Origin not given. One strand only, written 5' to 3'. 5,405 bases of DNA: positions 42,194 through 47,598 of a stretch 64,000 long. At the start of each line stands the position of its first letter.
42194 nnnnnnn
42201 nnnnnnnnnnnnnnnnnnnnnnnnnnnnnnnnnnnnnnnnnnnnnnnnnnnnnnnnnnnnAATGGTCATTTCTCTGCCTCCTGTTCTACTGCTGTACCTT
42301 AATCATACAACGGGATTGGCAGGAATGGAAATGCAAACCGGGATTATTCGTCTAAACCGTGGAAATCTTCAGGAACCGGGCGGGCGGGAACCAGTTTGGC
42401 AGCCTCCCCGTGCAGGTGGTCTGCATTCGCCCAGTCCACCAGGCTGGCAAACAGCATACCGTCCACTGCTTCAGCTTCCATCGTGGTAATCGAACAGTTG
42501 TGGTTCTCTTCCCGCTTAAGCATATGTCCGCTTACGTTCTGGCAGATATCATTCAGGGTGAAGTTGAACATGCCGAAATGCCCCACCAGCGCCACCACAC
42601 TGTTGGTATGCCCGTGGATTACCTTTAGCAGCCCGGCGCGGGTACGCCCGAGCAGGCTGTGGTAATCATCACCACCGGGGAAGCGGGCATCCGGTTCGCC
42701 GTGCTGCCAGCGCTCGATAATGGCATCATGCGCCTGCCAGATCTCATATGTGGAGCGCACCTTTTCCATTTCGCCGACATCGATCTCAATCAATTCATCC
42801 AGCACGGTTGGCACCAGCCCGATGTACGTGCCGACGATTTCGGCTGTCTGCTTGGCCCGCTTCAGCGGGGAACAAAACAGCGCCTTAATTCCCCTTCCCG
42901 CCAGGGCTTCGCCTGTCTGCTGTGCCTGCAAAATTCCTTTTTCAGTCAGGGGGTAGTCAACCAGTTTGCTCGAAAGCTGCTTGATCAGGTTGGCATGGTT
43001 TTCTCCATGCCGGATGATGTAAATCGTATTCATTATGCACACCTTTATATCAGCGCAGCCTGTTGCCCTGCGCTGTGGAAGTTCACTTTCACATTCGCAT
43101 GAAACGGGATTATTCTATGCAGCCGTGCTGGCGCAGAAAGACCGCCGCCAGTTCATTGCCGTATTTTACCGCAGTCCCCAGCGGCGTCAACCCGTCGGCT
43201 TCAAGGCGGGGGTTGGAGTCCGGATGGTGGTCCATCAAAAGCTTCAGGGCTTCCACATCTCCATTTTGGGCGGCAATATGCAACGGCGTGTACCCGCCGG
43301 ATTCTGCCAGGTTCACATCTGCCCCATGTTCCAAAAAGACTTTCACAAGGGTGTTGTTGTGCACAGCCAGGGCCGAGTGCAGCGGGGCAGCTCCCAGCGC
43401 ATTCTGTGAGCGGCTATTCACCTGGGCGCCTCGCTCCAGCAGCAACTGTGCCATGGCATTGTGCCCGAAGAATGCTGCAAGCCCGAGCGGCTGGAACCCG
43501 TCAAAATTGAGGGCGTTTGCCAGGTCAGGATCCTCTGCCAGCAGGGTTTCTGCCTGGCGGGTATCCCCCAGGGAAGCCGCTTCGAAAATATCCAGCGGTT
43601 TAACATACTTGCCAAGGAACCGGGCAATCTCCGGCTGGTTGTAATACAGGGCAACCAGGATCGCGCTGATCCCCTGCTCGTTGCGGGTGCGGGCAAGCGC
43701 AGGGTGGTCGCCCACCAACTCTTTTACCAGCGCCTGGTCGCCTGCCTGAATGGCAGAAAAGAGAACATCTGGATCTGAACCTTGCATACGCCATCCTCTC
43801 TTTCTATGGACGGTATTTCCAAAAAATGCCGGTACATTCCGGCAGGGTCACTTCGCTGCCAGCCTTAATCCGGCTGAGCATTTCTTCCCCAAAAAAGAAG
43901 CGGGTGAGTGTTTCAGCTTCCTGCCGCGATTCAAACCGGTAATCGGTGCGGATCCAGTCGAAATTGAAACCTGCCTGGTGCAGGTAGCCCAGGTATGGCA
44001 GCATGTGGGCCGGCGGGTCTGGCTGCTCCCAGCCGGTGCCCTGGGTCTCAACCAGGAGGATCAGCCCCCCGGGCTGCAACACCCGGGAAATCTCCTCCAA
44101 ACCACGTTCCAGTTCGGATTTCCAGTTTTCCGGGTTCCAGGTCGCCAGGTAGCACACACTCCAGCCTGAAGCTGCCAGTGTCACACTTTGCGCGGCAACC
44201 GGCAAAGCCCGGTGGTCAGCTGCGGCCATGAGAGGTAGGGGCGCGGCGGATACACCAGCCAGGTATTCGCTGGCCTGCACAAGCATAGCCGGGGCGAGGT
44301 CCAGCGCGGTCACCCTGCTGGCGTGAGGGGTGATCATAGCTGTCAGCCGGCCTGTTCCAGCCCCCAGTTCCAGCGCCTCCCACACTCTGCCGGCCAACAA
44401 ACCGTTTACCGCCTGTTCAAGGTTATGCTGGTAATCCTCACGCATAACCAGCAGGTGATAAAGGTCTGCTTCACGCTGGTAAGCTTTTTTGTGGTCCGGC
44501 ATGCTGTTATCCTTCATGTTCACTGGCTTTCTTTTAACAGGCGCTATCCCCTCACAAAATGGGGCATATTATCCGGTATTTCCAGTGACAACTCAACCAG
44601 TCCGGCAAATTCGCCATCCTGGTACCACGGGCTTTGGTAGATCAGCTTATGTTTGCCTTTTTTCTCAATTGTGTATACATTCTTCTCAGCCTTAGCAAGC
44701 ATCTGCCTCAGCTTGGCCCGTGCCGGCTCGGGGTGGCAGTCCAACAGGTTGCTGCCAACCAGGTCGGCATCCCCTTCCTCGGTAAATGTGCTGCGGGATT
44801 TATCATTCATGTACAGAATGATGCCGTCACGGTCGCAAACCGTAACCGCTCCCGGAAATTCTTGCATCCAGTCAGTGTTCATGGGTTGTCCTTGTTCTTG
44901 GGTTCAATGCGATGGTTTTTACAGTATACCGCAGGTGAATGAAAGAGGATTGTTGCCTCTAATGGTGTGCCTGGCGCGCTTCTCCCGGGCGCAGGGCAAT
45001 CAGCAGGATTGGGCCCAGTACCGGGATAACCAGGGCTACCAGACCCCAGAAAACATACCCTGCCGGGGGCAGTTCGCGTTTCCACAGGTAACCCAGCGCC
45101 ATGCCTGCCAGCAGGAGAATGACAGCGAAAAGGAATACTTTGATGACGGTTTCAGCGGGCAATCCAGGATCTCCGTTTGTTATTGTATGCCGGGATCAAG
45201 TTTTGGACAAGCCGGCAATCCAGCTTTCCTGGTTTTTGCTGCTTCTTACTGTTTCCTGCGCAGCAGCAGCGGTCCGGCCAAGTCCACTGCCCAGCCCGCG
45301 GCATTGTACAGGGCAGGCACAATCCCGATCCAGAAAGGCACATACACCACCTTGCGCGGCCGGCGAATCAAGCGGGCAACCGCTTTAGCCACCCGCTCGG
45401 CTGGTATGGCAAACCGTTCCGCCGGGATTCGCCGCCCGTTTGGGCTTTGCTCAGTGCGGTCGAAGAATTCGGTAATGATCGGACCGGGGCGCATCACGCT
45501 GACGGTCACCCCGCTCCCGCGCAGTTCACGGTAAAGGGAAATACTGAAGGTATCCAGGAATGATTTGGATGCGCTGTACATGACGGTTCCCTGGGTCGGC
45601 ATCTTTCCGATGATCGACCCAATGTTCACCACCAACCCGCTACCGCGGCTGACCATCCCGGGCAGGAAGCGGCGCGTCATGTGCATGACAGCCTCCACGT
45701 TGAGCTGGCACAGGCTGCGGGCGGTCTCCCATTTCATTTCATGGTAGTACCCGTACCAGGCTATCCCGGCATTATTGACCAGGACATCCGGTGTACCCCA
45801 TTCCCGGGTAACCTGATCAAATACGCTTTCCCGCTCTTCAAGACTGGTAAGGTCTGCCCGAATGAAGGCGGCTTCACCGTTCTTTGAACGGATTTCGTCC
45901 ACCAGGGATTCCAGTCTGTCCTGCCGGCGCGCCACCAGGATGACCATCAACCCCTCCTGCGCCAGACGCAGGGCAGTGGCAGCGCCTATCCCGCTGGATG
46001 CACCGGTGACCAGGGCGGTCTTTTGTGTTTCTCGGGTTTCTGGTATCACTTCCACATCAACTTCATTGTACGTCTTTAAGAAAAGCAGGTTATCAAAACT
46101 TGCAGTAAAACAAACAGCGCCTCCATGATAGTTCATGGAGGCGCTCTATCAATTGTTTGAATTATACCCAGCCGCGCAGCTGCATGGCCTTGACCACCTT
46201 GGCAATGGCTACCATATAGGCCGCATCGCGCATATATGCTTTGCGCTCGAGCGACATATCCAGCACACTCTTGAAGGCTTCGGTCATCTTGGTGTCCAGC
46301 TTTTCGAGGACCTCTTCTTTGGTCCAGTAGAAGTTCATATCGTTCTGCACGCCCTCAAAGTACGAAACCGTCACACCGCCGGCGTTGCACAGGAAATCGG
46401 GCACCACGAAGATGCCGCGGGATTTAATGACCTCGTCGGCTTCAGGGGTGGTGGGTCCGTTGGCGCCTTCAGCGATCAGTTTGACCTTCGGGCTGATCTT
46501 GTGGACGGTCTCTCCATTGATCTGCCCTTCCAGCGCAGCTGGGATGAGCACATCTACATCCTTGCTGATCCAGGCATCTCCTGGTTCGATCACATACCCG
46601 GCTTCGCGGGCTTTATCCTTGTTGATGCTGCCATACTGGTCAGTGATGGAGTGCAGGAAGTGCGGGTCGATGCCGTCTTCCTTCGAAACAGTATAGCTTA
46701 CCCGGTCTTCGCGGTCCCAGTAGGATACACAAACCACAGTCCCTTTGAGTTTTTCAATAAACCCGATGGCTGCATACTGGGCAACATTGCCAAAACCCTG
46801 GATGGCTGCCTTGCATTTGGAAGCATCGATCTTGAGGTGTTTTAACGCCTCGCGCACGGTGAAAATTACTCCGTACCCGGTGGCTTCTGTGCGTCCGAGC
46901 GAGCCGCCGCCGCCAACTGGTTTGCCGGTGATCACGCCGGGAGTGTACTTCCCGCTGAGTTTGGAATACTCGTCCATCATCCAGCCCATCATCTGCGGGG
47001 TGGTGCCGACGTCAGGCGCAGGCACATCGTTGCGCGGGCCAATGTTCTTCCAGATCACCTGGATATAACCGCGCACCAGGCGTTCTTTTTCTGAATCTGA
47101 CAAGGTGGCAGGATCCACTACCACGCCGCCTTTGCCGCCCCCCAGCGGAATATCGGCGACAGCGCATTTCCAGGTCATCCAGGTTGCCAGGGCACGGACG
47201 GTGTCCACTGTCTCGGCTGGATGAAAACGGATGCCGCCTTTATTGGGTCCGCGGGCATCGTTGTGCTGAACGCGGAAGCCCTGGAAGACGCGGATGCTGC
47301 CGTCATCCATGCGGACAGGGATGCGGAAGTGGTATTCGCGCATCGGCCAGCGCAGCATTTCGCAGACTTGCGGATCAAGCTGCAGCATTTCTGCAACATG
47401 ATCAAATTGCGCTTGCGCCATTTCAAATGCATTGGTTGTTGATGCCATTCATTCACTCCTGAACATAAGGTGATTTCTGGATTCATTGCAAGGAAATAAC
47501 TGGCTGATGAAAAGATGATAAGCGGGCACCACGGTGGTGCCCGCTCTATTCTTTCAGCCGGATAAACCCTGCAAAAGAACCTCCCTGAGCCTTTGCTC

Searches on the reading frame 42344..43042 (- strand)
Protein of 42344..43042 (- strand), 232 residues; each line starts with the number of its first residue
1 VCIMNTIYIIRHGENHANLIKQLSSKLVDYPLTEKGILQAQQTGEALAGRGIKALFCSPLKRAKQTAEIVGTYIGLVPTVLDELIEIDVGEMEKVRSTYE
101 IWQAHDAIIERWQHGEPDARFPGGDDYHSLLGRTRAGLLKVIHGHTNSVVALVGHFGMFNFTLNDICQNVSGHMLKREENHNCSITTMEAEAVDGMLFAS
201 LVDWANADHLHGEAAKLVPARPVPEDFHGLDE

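Call 42: search_protein_families(library=pfam, proteins=[window:42344-43042:-], max_evalue=0.0001)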
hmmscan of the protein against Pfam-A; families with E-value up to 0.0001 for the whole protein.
window:42344-43042:- (232 aa): 1 family
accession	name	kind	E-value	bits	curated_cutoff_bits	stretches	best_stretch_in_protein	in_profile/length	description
PF00300.27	His_Phos_1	-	3.6e-38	131.6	21.7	1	7-191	1-182/194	Histidine phosphatase superfamily (branch 1)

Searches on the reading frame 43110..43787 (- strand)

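Call 42: search_protein_families(library=pfam, proteins=[window:43110-43787:-], max_evalue=0.0001)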
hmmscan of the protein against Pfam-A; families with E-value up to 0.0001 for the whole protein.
window:43110-43787:- (225 aa): 5 families
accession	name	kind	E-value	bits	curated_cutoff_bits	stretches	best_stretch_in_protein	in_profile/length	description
PF12796.13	Ank_2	-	3.5e-29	101.7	27.3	2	138-222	3-83/90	Ankyrin repeats (3 copies)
PF13637.12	Ank_4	-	1.3e-25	89.3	22.7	1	136-184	1-49/50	Ankyrin repeats (many copies)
PF00023.36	Ank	-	1.3e-23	82.2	21.1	1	165-190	2-27/33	Ankyrin repeat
PF13606.12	Ank_3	-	2.9e-21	73.4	22.3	1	165-192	2-29/30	Ankyrin repeat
PF13857.12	Ank_5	-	5.1e-16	59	27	2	152-203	2-53/56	Ankyrin repeats (many copies)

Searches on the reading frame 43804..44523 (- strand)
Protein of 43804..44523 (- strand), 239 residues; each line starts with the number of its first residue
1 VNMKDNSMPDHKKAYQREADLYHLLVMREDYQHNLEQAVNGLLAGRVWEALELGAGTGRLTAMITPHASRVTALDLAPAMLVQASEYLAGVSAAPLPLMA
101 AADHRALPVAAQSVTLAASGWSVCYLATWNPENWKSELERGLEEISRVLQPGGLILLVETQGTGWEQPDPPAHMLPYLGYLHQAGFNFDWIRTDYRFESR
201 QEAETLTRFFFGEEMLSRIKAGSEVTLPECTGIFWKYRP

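Call 42: search_protein_families(library=pfam, proteins=[window:43804-44523:-], max_evalue=0.0001)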
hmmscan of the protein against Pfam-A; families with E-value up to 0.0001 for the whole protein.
window:43804-44523:- (239 aa): 3 families
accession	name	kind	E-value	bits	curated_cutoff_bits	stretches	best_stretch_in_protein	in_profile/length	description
PF08241.18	Methyltransf_11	-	2.4e-13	51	21.2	1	51-156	1-94/95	Methyltransferase domain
PF13649.12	Methyltransf_25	-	4.4e-11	43.8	27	1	51-153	2-97/97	Methyltransferase domain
PF08242.18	Methyltransf_12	-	7.3e-09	36.7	30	1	51-155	1-98/98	Methyltransferase domain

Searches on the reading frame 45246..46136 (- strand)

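Call 29: search_protein_families(library=pfam, proteins=[window:45246-46136:-], max_evalue=0.00001)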
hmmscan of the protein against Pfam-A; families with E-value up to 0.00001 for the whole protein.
window:45246-46136:- (296 aa): 4 families
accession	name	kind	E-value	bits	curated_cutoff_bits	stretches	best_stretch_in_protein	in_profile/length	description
PF00106.31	adh_short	-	3.1e-53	180.6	26.6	1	39-229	1-191/195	short chain dehydrogenase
PF13561.12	adh_short_C2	-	2.2e-35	122.8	27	1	45-257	1-217/236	Enoyl-(Acyl carrier protein) reductase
PF08659.16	KR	-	4.3e-12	46.7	22.6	1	40-200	2-162/180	KR domain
PF01370.27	Epimerase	-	1.1e-07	31.9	20.9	1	41-200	1-155/240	NAD dependent epimerase/dehydratase family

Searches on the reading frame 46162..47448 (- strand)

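Call 29: search_protein_families(library=pfam, proteins=[window:46162-47448:-], max_evalue=0.00001)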
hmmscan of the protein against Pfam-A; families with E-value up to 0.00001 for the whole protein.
window:46162-47448:- (428 aa): 2 families
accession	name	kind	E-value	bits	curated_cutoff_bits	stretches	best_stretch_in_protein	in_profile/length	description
PF00208.27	ELFV_dehydrog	-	3.8e-70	236.8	23.4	1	181-426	1-241/241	Glutamate/Leucine/Phenylalanine/Valine dehydrogenase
PF02812.23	ELFV_dehydrog_N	-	2.2e-56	189.6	25.3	1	35-163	1-129/129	Glu/Leu/Phe/Val dehydrogenase, dimerisation domain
